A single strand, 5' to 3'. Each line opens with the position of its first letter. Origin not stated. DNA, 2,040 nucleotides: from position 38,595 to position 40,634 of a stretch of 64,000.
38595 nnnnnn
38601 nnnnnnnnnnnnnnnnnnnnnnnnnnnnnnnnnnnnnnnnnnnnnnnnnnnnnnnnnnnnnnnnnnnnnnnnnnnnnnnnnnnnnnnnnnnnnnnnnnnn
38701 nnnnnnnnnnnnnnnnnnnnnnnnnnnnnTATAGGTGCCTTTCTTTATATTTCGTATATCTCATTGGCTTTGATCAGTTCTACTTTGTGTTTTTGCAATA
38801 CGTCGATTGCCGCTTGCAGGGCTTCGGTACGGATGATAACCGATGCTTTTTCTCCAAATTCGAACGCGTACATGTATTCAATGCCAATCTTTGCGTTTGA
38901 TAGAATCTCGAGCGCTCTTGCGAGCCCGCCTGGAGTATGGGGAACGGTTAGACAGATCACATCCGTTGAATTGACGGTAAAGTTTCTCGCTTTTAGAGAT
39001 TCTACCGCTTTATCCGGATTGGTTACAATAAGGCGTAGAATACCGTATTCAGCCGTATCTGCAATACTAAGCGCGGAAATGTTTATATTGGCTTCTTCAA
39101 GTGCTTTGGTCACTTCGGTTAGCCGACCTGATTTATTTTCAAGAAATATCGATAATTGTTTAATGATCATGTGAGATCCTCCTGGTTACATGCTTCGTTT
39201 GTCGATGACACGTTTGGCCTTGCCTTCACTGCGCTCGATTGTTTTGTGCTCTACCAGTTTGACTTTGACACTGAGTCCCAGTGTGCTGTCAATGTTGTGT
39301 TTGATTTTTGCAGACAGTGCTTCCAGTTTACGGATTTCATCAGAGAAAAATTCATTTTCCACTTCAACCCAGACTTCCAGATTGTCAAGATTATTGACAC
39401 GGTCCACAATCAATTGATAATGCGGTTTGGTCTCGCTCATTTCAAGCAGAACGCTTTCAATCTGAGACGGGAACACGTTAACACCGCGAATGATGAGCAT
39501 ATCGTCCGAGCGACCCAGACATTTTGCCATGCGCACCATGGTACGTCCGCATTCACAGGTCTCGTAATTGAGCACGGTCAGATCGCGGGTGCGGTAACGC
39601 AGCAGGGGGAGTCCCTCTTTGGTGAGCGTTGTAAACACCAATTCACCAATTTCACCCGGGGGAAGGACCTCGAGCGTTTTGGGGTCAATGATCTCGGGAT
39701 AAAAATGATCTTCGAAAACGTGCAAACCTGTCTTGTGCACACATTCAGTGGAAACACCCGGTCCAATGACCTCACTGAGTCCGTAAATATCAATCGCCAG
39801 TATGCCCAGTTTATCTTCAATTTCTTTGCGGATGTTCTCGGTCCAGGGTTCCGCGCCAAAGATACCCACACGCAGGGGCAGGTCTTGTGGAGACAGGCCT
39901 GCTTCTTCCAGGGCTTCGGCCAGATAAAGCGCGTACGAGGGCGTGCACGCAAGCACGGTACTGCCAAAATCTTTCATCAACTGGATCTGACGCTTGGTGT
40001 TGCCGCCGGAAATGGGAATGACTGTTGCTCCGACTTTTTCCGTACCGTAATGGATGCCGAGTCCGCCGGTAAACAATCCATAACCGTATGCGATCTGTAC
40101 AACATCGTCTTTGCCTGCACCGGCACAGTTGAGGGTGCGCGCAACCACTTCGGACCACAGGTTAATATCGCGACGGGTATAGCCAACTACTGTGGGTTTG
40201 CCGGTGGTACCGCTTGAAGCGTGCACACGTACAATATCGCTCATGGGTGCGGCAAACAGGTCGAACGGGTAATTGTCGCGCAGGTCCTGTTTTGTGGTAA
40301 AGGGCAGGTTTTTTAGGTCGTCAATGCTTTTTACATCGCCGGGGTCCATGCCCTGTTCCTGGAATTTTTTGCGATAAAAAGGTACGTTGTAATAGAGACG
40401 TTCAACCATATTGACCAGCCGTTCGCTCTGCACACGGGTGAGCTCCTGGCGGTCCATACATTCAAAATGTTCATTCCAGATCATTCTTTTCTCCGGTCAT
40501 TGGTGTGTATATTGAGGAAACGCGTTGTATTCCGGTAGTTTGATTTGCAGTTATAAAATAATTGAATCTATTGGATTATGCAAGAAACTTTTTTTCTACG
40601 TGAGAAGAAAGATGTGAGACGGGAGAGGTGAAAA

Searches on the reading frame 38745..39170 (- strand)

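Call 9: search_protein_families(library=pfam, proteins=[window:38745-39170:-], max_evalue=0.01)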
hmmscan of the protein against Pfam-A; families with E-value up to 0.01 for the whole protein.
window:38745-39170:- (141 aa): 6 families
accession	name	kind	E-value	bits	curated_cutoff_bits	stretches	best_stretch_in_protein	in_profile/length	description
PF19571.5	ACT_8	-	7.5e-36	123.4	23.5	1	1-139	1-139/141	ACT domain pair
PF01842.31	ACT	-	1.2e-11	44.6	27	1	5-60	2-59/66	ACT domain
PF13840.12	ACT_7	-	4.8e-08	33.2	27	1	79-126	20-64/65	ACT domain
PF22629.2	ACT_AHAS_ss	-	1e-07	32.4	27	1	6-59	1-55/67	AHAS small subunit-like ACT domain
PF13291.12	ACT_4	-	7e-05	23.9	27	1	5-47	8-50/80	ACT domain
PF22468.2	ACT_9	-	0.00011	22.3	27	0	12-37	10-35/61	ACT domain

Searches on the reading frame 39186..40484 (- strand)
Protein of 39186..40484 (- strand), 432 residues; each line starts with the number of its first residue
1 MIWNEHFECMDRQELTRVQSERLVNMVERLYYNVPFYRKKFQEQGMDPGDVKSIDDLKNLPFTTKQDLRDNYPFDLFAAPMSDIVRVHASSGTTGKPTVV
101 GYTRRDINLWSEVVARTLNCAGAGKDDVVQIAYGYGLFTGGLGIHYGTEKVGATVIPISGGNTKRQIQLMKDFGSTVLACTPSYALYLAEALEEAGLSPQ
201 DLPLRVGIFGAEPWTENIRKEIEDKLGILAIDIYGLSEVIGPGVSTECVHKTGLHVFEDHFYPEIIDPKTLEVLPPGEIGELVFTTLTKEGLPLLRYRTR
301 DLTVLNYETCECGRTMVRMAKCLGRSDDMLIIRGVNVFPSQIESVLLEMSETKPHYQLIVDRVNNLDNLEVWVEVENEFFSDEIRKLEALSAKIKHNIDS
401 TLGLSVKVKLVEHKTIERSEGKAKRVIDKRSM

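Call 9: search_protein_families(library=pfam, proteins=[window:39186-40484:-], max_evalue=0.01)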
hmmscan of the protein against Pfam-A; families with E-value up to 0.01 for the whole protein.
window:39186-40484:- (432 aa): 3 families
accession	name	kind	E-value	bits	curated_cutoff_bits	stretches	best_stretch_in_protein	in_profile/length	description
PF14535.12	AMP-binding_C_2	-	2.1e-36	124.5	25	1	334-430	1-96/96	AMP-binding enzyme C-terminal domain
PF00501.34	AMP-binding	-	5e-18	65.5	29.9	1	75-284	155-374/384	AMP-binding enzyme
PF04443.18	LuxE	-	1.3e-06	28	24.9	1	230-327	280-375/391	Acyl-protein synthetase, LuxE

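Call 22: find_encoding_contigs(protein=window:39186-40484:-, flank=10000, max_places=10)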
Protein window:39186-40484:- (432 aa): no gene with exactly this product is on record in the collection.

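Call 24: find_homologous_proteins(query=window:39186-40484:-, max_evalue=1e-50)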
Query window:39186-40484:- (432 aa): 8000 proteins with E <= 1e-50 among 8000 candidates; the best 120 are listed.
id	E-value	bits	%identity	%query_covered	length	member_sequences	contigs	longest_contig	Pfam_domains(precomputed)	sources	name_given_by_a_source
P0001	1.3e-288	974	99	100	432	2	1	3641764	PF04443.18,PF00501.35,PF14535.13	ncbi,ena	-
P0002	2.4e-243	825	83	100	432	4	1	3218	PF04443.18,PF00501.35,PF14535.13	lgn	-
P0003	2.4e-242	822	83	100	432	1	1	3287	PF04443.18,PF00501.35,PF14535.13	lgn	-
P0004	2.9e-240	815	82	100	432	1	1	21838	PF04443.18,PF00501.35,PF14535.13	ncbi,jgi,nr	ncbi:MAG: phenylacetate--CoA ligase [Calditrichaeota bacterium]|nr:phenylacetate--CoA ligase [Caldit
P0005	7.6e-237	804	79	100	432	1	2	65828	PF04443.18,PF00501.35,PF14535.13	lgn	-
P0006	1.2e-236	803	80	100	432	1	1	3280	PF04443.18,PF00501.35,PF14535.13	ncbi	-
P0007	6.2e-236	801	81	100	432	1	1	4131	PF00501.35,PF14535.13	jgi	jgi:phenylacetate-CoA ligase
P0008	3.4e-235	798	78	100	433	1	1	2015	PF00501.35,PF14535.13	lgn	-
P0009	2.1e-234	796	79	100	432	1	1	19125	PF00501.35,PF14535.13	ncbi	-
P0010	6.6e-234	794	78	100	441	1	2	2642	PF04443.18,PF00501.35,PF14535.13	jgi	jgi:phenylacetate-CoA ligase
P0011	1.0e-233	794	79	100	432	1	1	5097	PF00501.35,PF14535.13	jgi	jgi:phenylacetate-CoA ligase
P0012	1.0e-233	794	79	100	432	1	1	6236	PF00501.35,PF14535.13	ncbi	-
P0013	1.1e-233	794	79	100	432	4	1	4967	PF00501.35,PF14535.13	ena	-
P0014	1.6e-233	793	78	100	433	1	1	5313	PF04443.18,PF00501.35,PF14535.13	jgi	jgi:phenylacetate-CoA ligase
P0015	2.3e-233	792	78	100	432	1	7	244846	PF04443.18,PF00501.35,PF14535.13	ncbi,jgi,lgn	-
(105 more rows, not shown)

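Call 25: find_encoding_contigs(protein=P0001, flank=10000, max_places=6)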
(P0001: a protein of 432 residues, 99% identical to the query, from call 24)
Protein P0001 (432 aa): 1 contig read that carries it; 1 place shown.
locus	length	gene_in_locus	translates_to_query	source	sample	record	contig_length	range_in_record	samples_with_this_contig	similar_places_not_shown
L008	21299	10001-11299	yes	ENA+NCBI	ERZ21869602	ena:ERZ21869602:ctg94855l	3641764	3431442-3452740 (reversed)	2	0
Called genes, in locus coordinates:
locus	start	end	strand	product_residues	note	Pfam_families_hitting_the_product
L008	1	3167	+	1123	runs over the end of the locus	PF17128:DUF5107, PF13174:TPR_6 (faint), PF12895:ANAPC3 (faint), PF13428:TPR_14 (faint), PF00515:TPR_1 (faint), PF07719:TPR_2 (faint), PF13176:TPR_7 (faint), PF13424:TPR_12, +7 more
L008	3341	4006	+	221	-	-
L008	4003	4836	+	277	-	PF12146:Hydrolase_4, PF00561:Abhydrolase_1, PF05677:DUF818 (weak), PF00326:Peptidase_S9 (weak)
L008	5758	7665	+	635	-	PF00756:Esterase (weak), PF10503:Esterase_PHB, PF02230:Abhydrolase_2 (weak), PF01738:DLH (faint), PF18962:Por_Secre_tail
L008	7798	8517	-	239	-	-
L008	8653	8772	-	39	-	-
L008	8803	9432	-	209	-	PF13568:OMP_b-brl_2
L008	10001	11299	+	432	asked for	PF04443:LuxE (faint), PF00501:AMP-binding, PF14535:AMP-binding_C_2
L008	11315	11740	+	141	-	PF01842:ACT (weak), PF19571:ACT_8, PF13840:ACT_7 (faint), PF22629:ACT_AHAS_ss (faint)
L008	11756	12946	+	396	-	PF00155:Aminotran_1_2, PF12897:Asp_aminotransf (weak)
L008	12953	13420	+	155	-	PF02590:SPOUT_MTase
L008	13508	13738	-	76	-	PF13083:KH_KhpA-B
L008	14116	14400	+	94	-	PF00166:Cpn10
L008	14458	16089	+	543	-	PF00118:Cpn60_TCP1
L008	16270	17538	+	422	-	PF18962:Por_Secre_tail, PF13860:FlgD_ig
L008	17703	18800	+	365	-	PF18962:Por_Secre_tail, PF13860:FlgD_ig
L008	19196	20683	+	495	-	PF13860:FlgD_ig, PF18962:Por_Secre_tail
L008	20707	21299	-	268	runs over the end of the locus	PF00665:rve, PF13683:rve_3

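Call 30: find_encoding_contigs(protein=P0004, flank=10000, max_places=3)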
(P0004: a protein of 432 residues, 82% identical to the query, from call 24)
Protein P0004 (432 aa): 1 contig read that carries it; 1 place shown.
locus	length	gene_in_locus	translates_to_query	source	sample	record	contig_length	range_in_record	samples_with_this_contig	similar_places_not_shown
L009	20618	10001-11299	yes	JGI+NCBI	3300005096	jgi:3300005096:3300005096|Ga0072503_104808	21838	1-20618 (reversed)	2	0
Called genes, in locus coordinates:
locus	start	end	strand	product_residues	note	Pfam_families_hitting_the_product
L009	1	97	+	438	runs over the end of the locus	PF10509:GalKase_gal_bdg, PF00288:GHMP_kinases_N, PF08544:GHMP_kinases_C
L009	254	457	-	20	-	-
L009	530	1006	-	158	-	PF04321:RmlD_sub_bind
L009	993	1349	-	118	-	PF01370:Epimerase, PF04321:RmlD_sub_bind, PF16363:GDP_Man_Dehyd, PF02719:Polysacc_synt_2, PF07993:NAD_binding_4 (faint)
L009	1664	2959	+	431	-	PF01551:Peptidase_M23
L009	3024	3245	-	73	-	-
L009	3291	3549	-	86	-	-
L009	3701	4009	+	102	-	PF01022:HTH_5 (weak), PF13601:HTH_34, PF03551:PadR (weak)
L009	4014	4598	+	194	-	-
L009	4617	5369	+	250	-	PF17131:TP_0789-like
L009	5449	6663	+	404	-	PF12704:MacB_PCD, PF02687:FtsX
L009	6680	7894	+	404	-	PF12704:MacB_PCD, PF02687:FtsX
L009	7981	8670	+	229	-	PF02463:SMC_N (faint), PF00005:ABC_tran, PF13304:AAA_21 (faint)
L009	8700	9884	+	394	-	-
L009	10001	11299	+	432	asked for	PF04443:LuxE (faint), PF00501:AMP-binding, PF14535:AMP-binding_C_2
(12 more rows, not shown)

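Call 31: find_encoding_contigs(protein=P0005, flank=10000, max_places=3)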
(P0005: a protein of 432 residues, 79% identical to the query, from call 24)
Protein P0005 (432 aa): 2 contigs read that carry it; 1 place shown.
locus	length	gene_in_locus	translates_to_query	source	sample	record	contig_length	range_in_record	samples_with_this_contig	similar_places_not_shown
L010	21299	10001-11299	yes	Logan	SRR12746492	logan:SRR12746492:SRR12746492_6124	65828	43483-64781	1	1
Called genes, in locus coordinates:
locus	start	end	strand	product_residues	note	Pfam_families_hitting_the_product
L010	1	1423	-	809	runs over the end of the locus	PF13620:CarboxypepD_reg, PF13715:CarbopepD_reg_2, PF07715:Plug, PF00593:TonB_dep_Rec_b-barrel, PF14905:OMP_b-brl_3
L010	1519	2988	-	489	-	PF08323:Glyco_transf_5, PF13439:Glyco_transf_4 (weak), PF00534:Glycos_transf_1, PF13692:Glyco_trans_1_4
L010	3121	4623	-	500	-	PF00437:T2SSE (faint), PF00005:ABC_tran, PF01637:ATPase_2 (faint), PF02463:SMC_N (faint), PF13173:AAA_14 (faint), PF13191:AAA_16 (faint), PF13401:AAA_22 (faint), PF00005:ABC_tran, +8 more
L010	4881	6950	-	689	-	PF02629:CoA_binding, PF13380:CoA_binding_2, PF13607:Succ_CoA_lig, PF19045:Ligase_CoA_2 (weak), PF13549:ATP-grasp_5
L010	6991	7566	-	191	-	PF01558:POR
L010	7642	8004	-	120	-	-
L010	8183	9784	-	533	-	PF01855:POR_N, PF02776:TPP_enzyme_N (faint), PF02775:TPP_enzyme_C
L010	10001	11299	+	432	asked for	PF04443:LuxE (faint), PF00501:AMP-binding, PF14535:AMP-binding_C_2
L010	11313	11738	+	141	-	PF01842:ACT (weak), PF19571:ACT_8, PF13840:ACT_7 (faint), PF22629:ACT_AHAS_ss (weak)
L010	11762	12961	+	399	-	PF00155:Aminotran_1_2, PF12897:Asp_aminotransf (faint)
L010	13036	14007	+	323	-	PF00425:Chorismate_bind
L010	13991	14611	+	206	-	PF01063:Aminotran_4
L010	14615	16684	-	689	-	-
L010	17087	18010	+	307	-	PF00781:DAGK_cat, PF19279:YegS_C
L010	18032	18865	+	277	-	PF01416:PseudoU_synth_1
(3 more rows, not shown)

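Call 48: search_protein_families(library=pfam, proteins=[L008:5758-7665:+], max_evalue=0.001)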
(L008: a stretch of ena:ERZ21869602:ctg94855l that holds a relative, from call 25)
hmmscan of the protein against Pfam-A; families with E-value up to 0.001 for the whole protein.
L008:5758-7665:+ (635 aa): 6 families
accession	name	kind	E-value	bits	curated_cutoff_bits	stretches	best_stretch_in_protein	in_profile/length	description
PF18962.6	Por_Secre_tail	-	8.5e-09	36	27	1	557-624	2-66/75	Secretion system C-terminal sorting domain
PF10503.15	Esterase_PHB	-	1.3e-07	31.5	23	1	40-166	3-126/219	Esterase PHB depolymerase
PF02230.22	Abhydrolase_2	-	3.9e-07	30.6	23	1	51-202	13-173/217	Phospholipase/Carboxylesterase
PF00756.26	Esterase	-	9.9e-06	25.9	22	1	38-171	8-149/251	Putative esterase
PF01738.24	DLH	-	2.3e-05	24.5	21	1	118-203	78-161/217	Dienelactone hydrolase family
PF13860.13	FlgD_ig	-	4.3e-05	23.9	27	1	576-612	24-60/79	FlgD Ig-like domain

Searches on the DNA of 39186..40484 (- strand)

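Call 63: search_dna_similar(query=L008:8617-8755:-, collection=plasmids, mode=distant, max_evalue=0.01, max_rows=10)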
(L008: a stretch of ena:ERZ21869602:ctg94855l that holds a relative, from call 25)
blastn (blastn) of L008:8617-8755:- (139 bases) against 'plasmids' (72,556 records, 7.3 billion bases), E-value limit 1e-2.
Records with a match: 1; places in all: 1; records where one place covers at least 80% of the query: 0.
Best place of each record, by identity: 95-99% 1.
By first word of the organism name: Ciceribacter 1.
By predicted mobility (MOB-suite, as given by PLSDB): non-mobilizable 1.
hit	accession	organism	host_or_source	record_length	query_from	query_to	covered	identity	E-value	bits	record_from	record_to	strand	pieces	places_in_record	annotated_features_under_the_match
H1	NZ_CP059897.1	Ciceribacter thiooxidans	mixed culture,soil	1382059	9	36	20%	96.4%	9e-3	47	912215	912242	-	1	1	none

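Call 64: search_dna_similar(query=L008:8617-8755:-, collection=phages, mode=distant, max_evalue=0.01, max_rows=10)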
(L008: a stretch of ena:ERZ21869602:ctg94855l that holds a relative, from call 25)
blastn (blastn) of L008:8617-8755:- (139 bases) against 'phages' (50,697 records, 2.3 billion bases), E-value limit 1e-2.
No match.
